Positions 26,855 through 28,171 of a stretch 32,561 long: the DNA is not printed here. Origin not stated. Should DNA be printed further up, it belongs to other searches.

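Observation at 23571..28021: Orphan non-Pyl MttB methyltransferase + OCD-family enzyme arranged head-to-tail with hutH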

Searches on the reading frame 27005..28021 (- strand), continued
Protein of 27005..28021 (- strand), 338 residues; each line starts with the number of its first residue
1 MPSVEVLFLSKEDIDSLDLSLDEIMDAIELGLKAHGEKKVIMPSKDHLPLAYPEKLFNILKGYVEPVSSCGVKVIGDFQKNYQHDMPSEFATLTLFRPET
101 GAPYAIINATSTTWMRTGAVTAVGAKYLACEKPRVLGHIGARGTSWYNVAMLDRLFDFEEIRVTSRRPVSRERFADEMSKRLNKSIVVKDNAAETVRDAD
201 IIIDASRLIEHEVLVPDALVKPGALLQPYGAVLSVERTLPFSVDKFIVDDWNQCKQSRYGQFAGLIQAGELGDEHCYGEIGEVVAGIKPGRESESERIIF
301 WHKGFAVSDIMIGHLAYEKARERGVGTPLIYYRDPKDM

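Call 53: search_protein_families(library=ncbifam, proteins=[L094:10910-12424:+, L094:7962-8981:+, L094:9015-9821:+, L094:9972-10853:+, L094:7064-7558:-, L094:2204-3514:-, L025:6978-7682:-, L025:7716-8969:-, L025:8932-9723:-, L034:6271-7251:-], max_evalue=0.00001)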
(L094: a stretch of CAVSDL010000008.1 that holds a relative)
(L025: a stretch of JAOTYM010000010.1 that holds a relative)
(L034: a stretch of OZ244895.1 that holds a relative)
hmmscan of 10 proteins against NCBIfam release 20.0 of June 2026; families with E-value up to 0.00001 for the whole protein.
L094:10910-12424:+ (504 aa): 8 families
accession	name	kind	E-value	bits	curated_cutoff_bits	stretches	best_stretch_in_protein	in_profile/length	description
NF006871.0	PRK09367.1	subfamily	1.4e-118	396.7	524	1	10-498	9-496/505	histidine ammonia-lyase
TIGR01225.1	hutH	equivalog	2e-116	389.5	539.15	1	11-496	7-491/506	histidine ammonia-lyase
TIGR04475.1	Phe_D_beta_mut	equivalog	2.1e-72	244.4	800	1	10-492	8-507/510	phenylalanine aminomutase (D-beta-phenylalanine forming)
TIGR03832.1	Tyr_2_3_mutase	equivalog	2.1e-70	237.7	501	2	12-267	6-263/507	tyrosine 2,3-aminomutase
NF053541.1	FlxA_rubin_TAL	equivalog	8.8e-53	179.5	700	1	15-494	4-496/498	flexirubin biosynthesis tyrosine ammonia-lyase FlxA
NF041222.1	BagA_FevW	exception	1.2e-45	156.1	1000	1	26-498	23-518/529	bagremycin/ferroverdin biosynthesis tyrosine ammonia-lyase BagA/FevW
TIGR01226.1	phe_am_lyase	equivalog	1.9e-39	135.6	519.15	1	12-452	40-502/680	phenylalanine ammonia-lyase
TIGR04473.1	taxol_Phe_23mut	exception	9.1e-18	63.8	1250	1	35-452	55-498/687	phenylalanine aminomutase (L-beta-phenylalanine forming)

L094:7962-8981:+ (339 aa): 13 families
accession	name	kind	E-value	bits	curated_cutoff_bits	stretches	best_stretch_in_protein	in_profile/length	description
TIGR02371.1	ala_DH_arch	equivalog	2e-51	175.1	409.15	1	25-337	14-323/325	alanine dehydrogenase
NF006379.0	PRK08618.1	equivalog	8e-39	133.8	417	1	25-336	13-324/326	ornithine cyclodeaminase family protein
TIGR03944.1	dehyd_SbnB_fam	equivalog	9.4e-37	126.7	326.9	1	14-336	3-324/327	2,3-diaminopropionate biosynthesis protein SbnB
NF006141.0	PRK08291.1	equivalog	1.1e-36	126.5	408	1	18-335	10-327/330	cyclodeaminase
TIGR02992.1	ectoine_eutC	equivalog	2.9e-34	118.6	471.65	1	15-334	4-323/326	ectoine utilization protein EutC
NF005296.0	PRK06823.1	equivalog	4e-32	111.5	438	1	25-326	13-312/315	ornithine cyclodeaminase family protein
NF004848.0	PRK06199.1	subfamily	1.7e-30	106.4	362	1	74-336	89-370/379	tyramine oxidase subunit B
NF004793.0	PRK06141.1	equivalog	1.1e-26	93.6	322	1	76-326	61-310/314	bifunctional Delta(1)-pyrroline-2-carboxylate/Delta(1)-piperideine-2-carboxylate reductase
NF045643.1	ImmsucRedBhcD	equivalog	1.4e-26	93.6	500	1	76-335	63-318/321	iminosuccinate reductase BhcD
NF005762.1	PRK07589.1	equivalog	1.4e-17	63.7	350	1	78-336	66-318/334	ornithine cyclodeaminase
NF005603.0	PRK07340.1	equivalog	5e-15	55.5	266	1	76-263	63-248/307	delta(1)-pyrroline-2-carboxylate reductase family protein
NF005011.0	PRK06407.1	subfamily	2.5e-13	49.9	337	1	100-212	79-190/302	ornithine cyclodeaminase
NF045512.1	PyrPipCarbRedLhpI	equivalog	3.3e-11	42.9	400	1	76-198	59-180/298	bifunctional Delta(1)-pyrroline-2-carboxylate/Delta(1)-piperideine-2-carboxylate reductase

L094:9015-9821:+ (268 aa): 2 families
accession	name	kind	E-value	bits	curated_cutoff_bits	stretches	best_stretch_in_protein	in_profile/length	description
TIGR01098.1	3A0109s03R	subfamily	2.7e-10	40.2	112.05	1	74-203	110-233/253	phosphate/phosphite/phosphonate ABC transporter substrate-binding protein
TIGR03431.1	PhnD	equivalog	3.1e-07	30.1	261.1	1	84-254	110-281/288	phosphonate ABC transporter substrate-binding protein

L094:9972-10853:+ (293 aa): 1 family
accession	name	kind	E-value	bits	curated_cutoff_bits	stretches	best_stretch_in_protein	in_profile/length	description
NF049931.1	GlyBetbindOsmF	equivalog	9.7e-49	166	400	1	26-293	3-283/283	glycine betaine ABC transporter substrate-binding protein OsmF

L094:7064-7558:- (164 aa): 1 family
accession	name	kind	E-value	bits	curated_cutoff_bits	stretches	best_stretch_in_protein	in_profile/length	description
NF008488.0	PRK11396.1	equivalog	6.5e-15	55.4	292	1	3-91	33-122/191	environmental stress-induced protein Ves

L094:2204-3514:- (436 aa): 69 families (the best 25 are shown)
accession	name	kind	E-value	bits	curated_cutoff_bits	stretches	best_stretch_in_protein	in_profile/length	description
NF004767.0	PRK06105.1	subfamily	2.8e-211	702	517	1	2-433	27-457/460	aminotransferase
NF005684.0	PRK07482.1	subfamily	6e-159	529.5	687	1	7-428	34-457/464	hypothetical protein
NF005682.0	PRK07480.1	subfamily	3e-150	500.9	510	1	2-432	32-458/459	aminotransferase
NF005447.0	PRK07036.1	equivalog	3.8e-126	421.5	618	1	2-434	32-463/468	aminotransferase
NF004625.0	PRK05965.1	subfamily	2.7e-121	405.5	729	1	3-428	26-450/460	hypothetical protein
NF005683.0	PRK07481.1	subfamily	1.9e-120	402.9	575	1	1-425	24-449/453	hypothetical protein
NF005102.0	PRK06541.1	equivalog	1.6e-119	399.5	574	1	5-429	34-459/460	aspartate aminotransferase family protein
NF009068.0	PRK12403.1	equivalog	2.8e-110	369.3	817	1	2-428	33-455/460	aspartate aminotransferase family protein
NF005812.0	PRK07678.1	subfamily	9.1e-102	341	488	1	4-424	28-448/451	aminotransferase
NF005685.0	PRK07483.1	equivalog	2.5e-101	339.7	485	1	7-429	14-441/444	aspartate aminotransferase family protein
NF052567.1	OmAmTferAptACaul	equivalog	9.2e-98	327.8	500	1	5-424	18-429/431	omega-aminotransferase AptA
TIGR00508.1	bioA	equivalog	8.5e-92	307.9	405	1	4-422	12-417/419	adenosylmethionine--8-amino-7-oxononanoate transaminase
NF005375.0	PRK06917.1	equivalog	1.3e-89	301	535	1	8-425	17-438/448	aspartate aminotransferase family protein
NF004718.0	PRK06062.1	subfamily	1.9e-84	283.8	472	1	5-425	38-448/454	hypothetical protein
NF004426.0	PRK05769.1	equivalog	3.1e-79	266.8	552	1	4-424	35-438/441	acetyl ornithine aminotransferase family protein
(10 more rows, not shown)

L025:6978-7682:- (234 aa): 204 families (the best 25 are shown)
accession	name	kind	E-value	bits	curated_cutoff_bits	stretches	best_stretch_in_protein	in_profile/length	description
NF005559.1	PRK07231.1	subfamily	5.9e-40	137.3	215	1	4-231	4-248/249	glucose 1-dehydrogenase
NF004791.0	PRK06138.1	equivalog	7.5e-38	130.3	312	1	4-231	5-250/252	SDR family oxidoreductase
NF009466.0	PRK12826.1-2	subfamily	5.1e-37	127.7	222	1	4-230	3-244/248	3-oxoacyl-ACP reductase FabG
TIGR01830.1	3oxo_ACP_reduc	equivalog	6.7e-35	120.9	297.75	1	7-230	1-238/239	3-oxoacyl-[acyl-carrier-protein] reductase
NF005095.0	PRK06523.1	subfamily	3.3e-32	112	231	2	5-182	11-188/261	oxidoreductase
NF053701.1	CsHdxCHCADhChcB2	equivalog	5.6e-32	111.2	350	1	4-231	3-243/245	cis-4-hydroxycyclohexanecarboxylate dehydrogenase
NF052558.1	MBtsdlDhBudC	equivalog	9.4e-32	110.5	270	1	4-232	3-243/250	meso-2,3-butanediol dehydrogenase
NF053702.1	TrHdxCHCADhChcB1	equivalog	2e-31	109.3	400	1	4-231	4-241/250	trans-4-hydroxycyclohexanecarboxylate dehydrogenase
NF004198.0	PRK05653.1-3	equivalog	1.2e-30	106.8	296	1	3-229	6-245/248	3-oxoacyl-ACP reductase FabG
NF004713.0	PRK06057.1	equivalog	1.4e-30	106.7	404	1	4-231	9-250/257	3-oxoacyl-ACP reductase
NF005309.0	PRK06841.1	subfamily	5.3e-30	104.8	286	1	4-231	15-253/255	GolD/DthD family dehydrogenase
NF004779.0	PRK06125.1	subfamily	5.5e-30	104.7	261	2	6-180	9-186/259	short-chain dehydrogenase/reductase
NF004197.0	PRK05653.1-1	equivalog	5.8e-30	104.7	332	1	4-231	7-247/249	3-oxoacyl-ACP reductase FabG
NF004818.0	PRK06172.1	equivalog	6.7e-30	104.3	336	1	4-231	7-251/253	SDR family oxidoreductase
NF005390.0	PRK06935.1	equivalog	1.5e-29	103.1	369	1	4-229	15-254/258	2-dehydro-3-deoxy-D-gluconate 5-dehydrogenase KduD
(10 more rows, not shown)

L025:7716-8969:- (417 aa): 6 families
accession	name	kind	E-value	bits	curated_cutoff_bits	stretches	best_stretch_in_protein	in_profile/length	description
NF043017.1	DimsulpropLyDddP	equivalog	1.9e-110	369.7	600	1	32-414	49-440/443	dimethylsulfonioproprionate lyase DddP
NF007310.0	PRK09795.1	equivalog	7.1e-16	58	393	1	183-411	122-352/361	aminopeptidase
NF040821.1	dipep_PepQ_Arch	equivalog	1.1e-15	57.6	630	1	182-408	116-339/346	Xaa-Pro dipeptidase PepQ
NF038259.1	ectoine_DoeA_2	exception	3.9e-12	45.6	575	1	177-410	142-379/386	ectoine hydrolase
NF008131.0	PRK10879.1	equivalog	1.9e-10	40.1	465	1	176-328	161-312/438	Xaa-Pro aminopeptidase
TIGR00500.1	met_pdase_I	equivalog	3.1e-08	33.4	171.35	1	260-382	81-203/247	type I methionyl aminopeptidase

L025:8932-9723:- (263 aa): 0 families

L034:6271-7251:- (326 aa): 17 families
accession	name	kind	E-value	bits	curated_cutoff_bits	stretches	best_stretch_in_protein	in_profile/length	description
NF007449.0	PRK10014.1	subfamily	6.9e-54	183.2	310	1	2-315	19-341/342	Mal regulon transcriptional regulator MalI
NF047341.1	lactose_RbsR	equivalog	2.5e-53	181.6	382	1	2-318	15-328/331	ribose utilization transcriptional repressor RbsR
NF007743.0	PRK10423.1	equivalog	4.5e-44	150.9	531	1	2-317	14-329/330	ribose operon transcriptional repressor RbsR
NF007979.0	PRK10703.1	equivalog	7.3e-40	137.1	501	1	2-319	14-332/341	HTH-type transcriptional repressor PurR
NF008269.0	PRK11041.1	equivalog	1.5e-39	136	436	1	2-319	22-338/342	DNA-binding transcriptional regulator CytR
NF008002.0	PRK10727.1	equivalog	1.5e-37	129.5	557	1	2-319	14-330/341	HTH-type transcriptional regulator GalR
NF052440.1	TransRegGNTRPSEAE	equivalog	3.5e-37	128.2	400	1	2-318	18-333/333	HTH-type transcriptional regulator GntR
NF007075.0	PRK09526.1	subfamily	4.1e-32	111.5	340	1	2-320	18-333/358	LacI family DNA-binding transcriptional regulator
TIGR01481.1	ccpA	equivalog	1.3e-30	107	442.35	1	2-317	15-328/330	catabolite control protein A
NF007706.0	PRK10401.1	equivalog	8.2e-29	100.9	555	1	2-321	14-332/346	HTH-type transcriptional regulator GalS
TIGR02417.1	fruct_sucro_rep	subfamily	2.7e-27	95.9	389.55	1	2-197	12-210/327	D-fructose-responsive transcription factor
NF051853.1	TransRegUriRCory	equivalog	4.7e-27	95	550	1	2-318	13-324/327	transcriptional regulator UriR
NF008452.0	PRK11303.1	equivalog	1.1e-23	84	385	1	13-199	27-213/332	catabolite repressor/activator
NF047913.1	TransRegIdnR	equivalog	1.6e-22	80.2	500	1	3-306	19-319/331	DNA-binding transcriptional regulator IdnR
NF011563.0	PRK14987.1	equivalog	1.8e-18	66.9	433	1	4-297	20-310/331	gluconate operon transcriptional repressor GntR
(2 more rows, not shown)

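Call 55: search_protein_families(library=pfam, proteins=[L021:6269-7156:+, L021:5142-6011:-], max_evalue=0.01)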
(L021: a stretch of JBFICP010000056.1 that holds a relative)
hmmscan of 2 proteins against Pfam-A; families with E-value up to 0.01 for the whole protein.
L021:6269-7156:+ (295 aa): 4 families
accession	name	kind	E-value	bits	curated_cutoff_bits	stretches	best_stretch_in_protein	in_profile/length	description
PF01381.28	HTH_3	-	2e-07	31.4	23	1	18-70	5-55/55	Helix-turn-helix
PF13560.12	HTH_31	-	4.5e-06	27.3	27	1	19-67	11-58/64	Helix-turn-helix domain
PF13443.12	HTH_26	-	5.9e-05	23.7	22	1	14-71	2-58/63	Cro/C1-type HTH DNA-binding domain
PF04218.19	CENP-B_N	-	0.004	17.2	21.2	0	21-45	21-45/53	CENP-B N-terminal DNA-binding domain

L021:5142-6011:- (289 aa): 1 family
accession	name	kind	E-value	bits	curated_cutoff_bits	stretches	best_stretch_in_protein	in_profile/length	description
PF00487.30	FA_desaturase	-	2.4e-27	96.8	29.7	1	26-266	4-250/253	Fatty acid desaturase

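Call 74: search_dna_similar(query=window:27005-28021:-, collection=plasmids, mode=protein, max_rows=15)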
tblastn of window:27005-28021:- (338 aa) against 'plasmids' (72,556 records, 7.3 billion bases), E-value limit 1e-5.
Records with a match: 815; places in all: 979; records where one place covers at least 80% of the query: 559.
Best place of each record, by identity: <60% 815.
By first word of the organism name: Rhizobium 166; Ralstonia 132; Agrobacterium 95; Sinorhizobium 81; Klebsiella 37; Paracoccus 23; Bacillus 22; Staphylococcus 19; Streptomyces 17; Ensifer 16; and 85 more.
By predicted mobility (MOB-suite, as given by PLSDB): non-mobilizable 393; conjugative 251; mobilizable 171.
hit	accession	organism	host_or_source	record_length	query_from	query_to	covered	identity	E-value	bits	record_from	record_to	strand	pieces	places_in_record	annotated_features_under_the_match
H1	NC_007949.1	Polaromonas sp. JS666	-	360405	1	331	98%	48.9%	3e-94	313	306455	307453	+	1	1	ornithine cyclodeaminase family protein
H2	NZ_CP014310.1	Burkholderia sp. PAMC 26561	single cell,lichen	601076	1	336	99%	45.6%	3e-85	287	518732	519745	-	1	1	ornithine cyclodeaminase family protein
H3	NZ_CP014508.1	Burkholderia sp. PAMC 28687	Usnea,single cell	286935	1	336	99%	45.0%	6e-84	283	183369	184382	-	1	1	ornithine cyclodeaminase family protein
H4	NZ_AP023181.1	Paraburkholderia sp. PGU19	Physopelta gutta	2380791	25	331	91%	48.5%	1e-89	300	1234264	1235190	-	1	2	none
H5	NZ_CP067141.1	Paracoccus saliphilus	cell culture,saline-alkali soil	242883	25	331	91%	48.2%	1e-88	297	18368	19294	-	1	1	ornithine cyclodeaminase family protein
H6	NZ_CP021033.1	Rhizobium sp. NXC14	Phaseolus vulgaris,cell culture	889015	25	331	91%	48.2%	2e-87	293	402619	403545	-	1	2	ornithine cyclodeaminase family protein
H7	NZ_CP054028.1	Rhizobium hidalgonense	Pisum sativum l. (pea),Pure culture,Pea ...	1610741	25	331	91%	48.2%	6e-87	292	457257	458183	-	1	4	record has no annotation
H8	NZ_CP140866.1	Rhizobium leguminosarum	Trifolium pratense,whole organism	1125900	25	335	92%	47.3%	1e-86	291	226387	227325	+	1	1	record has no annotation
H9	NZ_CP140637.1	Rhizobium indigoferae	Indigofera amblyantha,Pure culture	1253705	25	335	92%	47.3%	2e-86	290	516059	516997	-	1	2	record has no annotation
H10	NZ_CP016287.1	Rhizobium leguminosarum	Vavilovia formosa,cell culture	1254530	25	331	91%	47.9%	8e-87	292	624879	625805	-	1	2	record has no annotation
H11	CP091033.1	Sinorhizobium sp. B11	soybean,TY,soil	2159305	25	331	91%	47.7%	3e-88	296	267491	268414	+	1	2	ornithine cyclodeaminase family protein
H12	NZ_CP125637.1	Rhizobium leguminosarum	Phaseolus vulgaris,Pure culture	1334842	25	335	92%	47.0%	6e-86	289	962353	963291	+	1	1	record has no annotation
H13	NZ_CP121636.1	Rhizobium leguminosarum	Trifolium ambiguum,cell culture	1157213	25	335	92%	47.0%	9e-86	289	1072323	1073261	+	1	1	record has no annotation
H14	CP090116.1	Rhizobium leguminosarum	Trifolium ambiguum,Cell culture,Plant ...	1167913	25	335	92%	47.0%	9e-86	289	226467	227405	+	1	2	ornithine cyclodeaminase family protein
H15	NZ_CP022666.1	Rhizobium leguminosarum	single cell,root nodules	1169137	25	335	92%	47.0%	9e-86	289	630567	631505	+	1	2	record has no annotation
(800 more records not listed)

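Call 76: get_annotated_region(hit=H1, flank=8000)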
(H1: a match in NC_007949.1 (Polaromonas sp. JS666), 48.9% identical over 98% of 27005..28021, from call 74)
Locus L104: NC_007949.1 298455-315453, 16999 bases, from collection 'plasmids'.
description: Polaromonas sp. JS666 plasmid 1, complete sequence
organism: Polaromonas sp. JS666 (NCBI taxid 296591)
taxonomy: Bacteria; Pseudomonadota; Betaproteobacteria; Burkholderiales; Comamonadaceae; Polaromonas; Polaromonas sp. JS666
host: -; source: -; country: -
typing (MOB-suite, as given by PLSDB): conjugative; replicon rep_cluster_944; relaxase MOBH,MOBP; mating-pair formation MPF_T
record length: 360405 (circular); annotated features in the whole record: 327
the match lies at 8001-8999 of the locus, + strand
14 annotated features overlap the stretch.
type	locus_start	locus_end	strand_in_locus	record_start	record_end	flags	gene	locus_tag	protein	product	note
CDS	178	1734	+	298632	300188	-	istA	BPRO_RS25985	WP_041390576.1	IS21 family transposase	-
CDS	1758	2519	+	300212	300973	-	istB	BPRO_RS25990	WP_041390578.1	IS21-like element helper ATPase IstB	-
CDS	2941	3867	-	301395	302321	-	-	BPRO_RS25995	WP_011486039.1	LysR family transcriptional regulator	-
CDS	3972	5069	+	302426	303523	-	-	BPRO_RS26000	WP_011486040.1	YeiH family protein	-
CDS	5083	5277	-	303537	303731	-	-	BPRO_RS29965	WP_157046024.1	hypothetical protein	-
CDS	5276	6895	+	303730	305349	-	-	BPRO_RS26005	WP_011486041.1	aromatic amino acid ammonia-lyase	-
CDS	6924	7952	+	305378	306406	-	-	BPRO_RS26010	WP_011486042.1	tripartite tricarboxylate transporter substrate binding protein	-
CDS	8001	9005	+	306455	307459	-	-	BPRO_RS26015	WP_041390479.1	ornithine cyclodeaminase family protein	-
CDS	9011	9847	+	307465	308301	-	-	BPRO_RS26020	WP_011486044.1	PhnD/SsuA/transferrin family substrate-binding protein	-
CDS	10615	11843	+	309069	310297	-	-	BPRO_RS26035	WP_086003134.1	IS3 family transposase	-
CDS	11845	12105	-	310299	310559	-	-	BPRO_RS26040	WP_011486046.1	BPSL0761 family protein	-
CDS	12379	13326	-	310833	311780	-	-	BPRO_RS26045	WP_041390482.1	tyrosine-type recombinase/integrase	-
CDS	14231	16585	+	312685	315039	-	-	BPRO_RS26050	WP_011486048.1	adenosylcobalamin-dependent ribonucleoside-diphosphate reductase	-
CDS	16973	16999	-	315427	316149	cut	-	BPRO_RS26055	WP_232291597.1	SOS response-associated peptidase family protein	GO:0006974 - DNA damage response [Evidence IEA]; GO:0018142 - protein-DNA covalent cross-linking [Evidence IEA]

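Call 77: get_annotated_region(hit=H5, flank=8000)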
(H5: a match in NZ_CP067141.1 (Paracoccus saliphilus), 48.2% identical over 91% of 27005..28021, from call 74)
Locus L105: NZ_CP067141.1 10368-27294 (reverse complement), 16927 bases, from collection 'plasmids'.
description: Paracoccus saliphilus strain DSM 18447 plasmid p242883, complete sequence
organism: Paracoccus saliphilus (NCBI taxid 405559)
taxonomy: Bacteria; Pseudomonadota; Alphaproteobacteria; Rhodobacterales; Paracoccaceae; Paracoccus; Paracoccus saliphilus
host: -; source: cell culture,saline-alkali soil; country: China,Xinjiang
typing (MOB-suite, as given by PLSDB): non-mobilizable; replicon rep_cluster_565; mating-pair formation MPF_T
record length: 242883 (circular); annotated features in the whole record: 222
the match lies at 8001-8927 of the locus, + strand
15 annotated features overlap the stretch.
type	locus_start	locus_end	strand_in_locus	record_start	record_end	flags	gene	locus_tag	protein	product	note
CDS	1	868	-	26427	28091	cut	hutU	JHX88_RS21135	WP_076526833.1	urocanate hydratase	GO:0006548 - histidine catabolic process [Evidence IEA]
CDS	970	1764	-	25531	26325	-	hutG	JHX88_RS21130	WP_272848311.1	N-formylglutamate deformylase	GO:0019557 - histidine catabolic process to glutamate and formate [Evidence IEA]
CDS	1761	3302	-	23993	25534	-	hutH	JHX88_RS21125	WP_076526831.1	histidine ammonia-lyase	GO:0006548 - histidine catabolic process [Evidence IEA]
CDS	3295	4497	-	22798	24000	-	hutI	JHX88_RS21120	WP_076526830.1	imidazolonepropionase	GO:0006548 - histidine catabolic process [Evidence IEA]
CDS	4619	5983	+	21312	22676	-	-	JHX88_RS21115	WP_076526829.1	formimidoylglutamate deiminase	-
CDS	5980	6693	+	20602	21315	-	-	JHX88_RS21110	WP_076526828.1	GntR family transcriptional regulator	-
CDS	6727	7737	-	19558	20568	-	-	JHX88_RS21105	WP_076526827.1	putative sulfate exporter family transporter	-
CDS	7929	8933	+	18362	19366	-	-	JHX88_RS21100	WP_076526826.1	ornithine cyclodeaminase family protein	-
CDS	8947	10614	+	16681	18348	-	-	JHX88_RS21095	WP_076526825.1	hypothetical protein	-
CDS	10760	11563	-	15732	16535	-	-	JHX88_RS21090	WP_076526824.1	PhnD/SsuA/transferrin family substrate-binding protein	-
CDS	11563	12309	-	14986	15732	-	hutC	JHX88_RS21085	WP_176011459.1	histidine utilization repressor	GO:0006355 - regulation of DNA-templated transcription [Evidence IEA]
CDS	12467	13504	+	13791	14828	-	-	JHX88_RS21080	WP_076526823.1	TRAP transporter substrate-binding protein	-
CDS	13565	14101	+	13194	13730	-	-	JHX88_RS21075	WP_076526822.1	TRAP transporter small permease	GO:0015740 - C4-dicarboxylate transport [Evidence IEA]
CDS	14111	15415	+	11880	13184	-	-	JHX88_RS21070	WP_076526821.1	TRAP transporter large permease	GO:0008643 - carbohydrate transport [Evidence IEA]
CDS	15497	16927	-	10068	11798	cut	-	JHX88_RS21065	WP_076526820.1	OmpA family protein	-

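Call 78: get_annotated_region(hit=H6, flank=8000)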
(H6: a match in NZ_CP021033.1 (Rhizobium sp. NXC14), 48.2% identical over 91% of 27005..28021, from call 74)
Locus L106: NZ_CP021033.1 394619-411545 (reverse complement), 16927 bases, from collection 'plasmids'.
description: Rhizobium sp. NXC14 plasmid pRspNXC14c, complete sequence
organism: Rhizobium sp. NXC14 (NCBI taxid 1981173)
taxonomy: Bacteria; Pseudomonadota; Alphaproteobacteria; Hyphomicrobiales; Rhizobiaceae; Rhizobium; Rhizobium sp. NXC14
host: -; source: Phaseolus vulgaris,cell culture; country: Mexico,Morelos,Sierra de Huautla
typing (MOB-suite, as given by PLSDB): non-mobilizable; mating-pair formation MPF_T
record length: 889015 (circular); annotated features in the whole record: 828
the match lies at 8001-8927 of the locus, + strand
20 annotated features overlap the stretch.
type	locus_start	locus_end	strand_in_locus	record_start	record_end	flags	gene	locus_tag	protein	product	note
CDS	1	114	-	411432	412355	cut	-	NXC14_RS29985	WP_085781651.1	LysR substrate-binding domain-containing protein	-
CDS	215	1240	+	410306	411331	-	-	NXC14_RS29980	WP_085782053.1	putative sulfate exporter family transporter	-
CDS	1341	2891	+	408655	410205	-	-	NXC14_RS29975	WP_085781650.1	CoA-transferase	-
CDS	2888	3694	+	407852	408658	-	-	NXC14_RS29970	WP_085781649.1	SDR family oxidoreductase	-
CDS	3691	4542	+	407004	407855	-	-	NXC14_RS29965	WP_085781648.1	MaoC/PaaZ C-terminal domain-containing protein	-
CDS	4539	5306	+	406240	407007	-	hutC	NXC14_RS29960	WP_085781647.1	histidine utilization repressor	GO:0006547 - histidine metabolic process [Evidence IEA]; GO:0045892 - negative regulation of DNA-templated ...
CDS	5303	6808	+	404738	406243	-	hutH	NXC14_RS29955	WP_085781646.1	histidine ammonia-lyase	GO:0006548 - histidine catabolic process [Evidence IEA]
CDS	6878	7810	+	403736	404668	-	-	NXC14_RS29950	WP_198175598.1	glycine betaine ABC transporter substrate-binding protein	GO:0055085 - transmembrane transport [Evidence IEA]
CDS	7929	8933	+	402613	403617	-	-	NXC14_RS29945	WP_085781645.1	ornithine cyclodeaminase family protein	-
CDS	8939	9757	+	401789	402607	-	-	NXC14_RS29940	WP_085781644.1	PhnD/SsuA/transferrin family substrate-binding protein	-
CDS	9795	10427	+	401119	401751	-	-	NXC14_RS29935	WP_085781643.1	ABC transporter permease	-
CDS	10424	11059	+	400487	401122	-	-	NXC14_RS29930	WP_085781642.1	ABC transporter permease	-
CDS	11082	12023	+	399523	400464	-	-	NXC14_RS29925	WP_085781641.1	ABC transporter ATP-binding protein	-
CDS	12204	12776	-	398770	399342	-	-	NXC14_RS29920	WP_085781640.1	NADPH-dependent FMN reductase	-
CDS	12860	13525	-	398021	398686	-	-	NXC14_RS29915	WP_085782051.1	nitroreductase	-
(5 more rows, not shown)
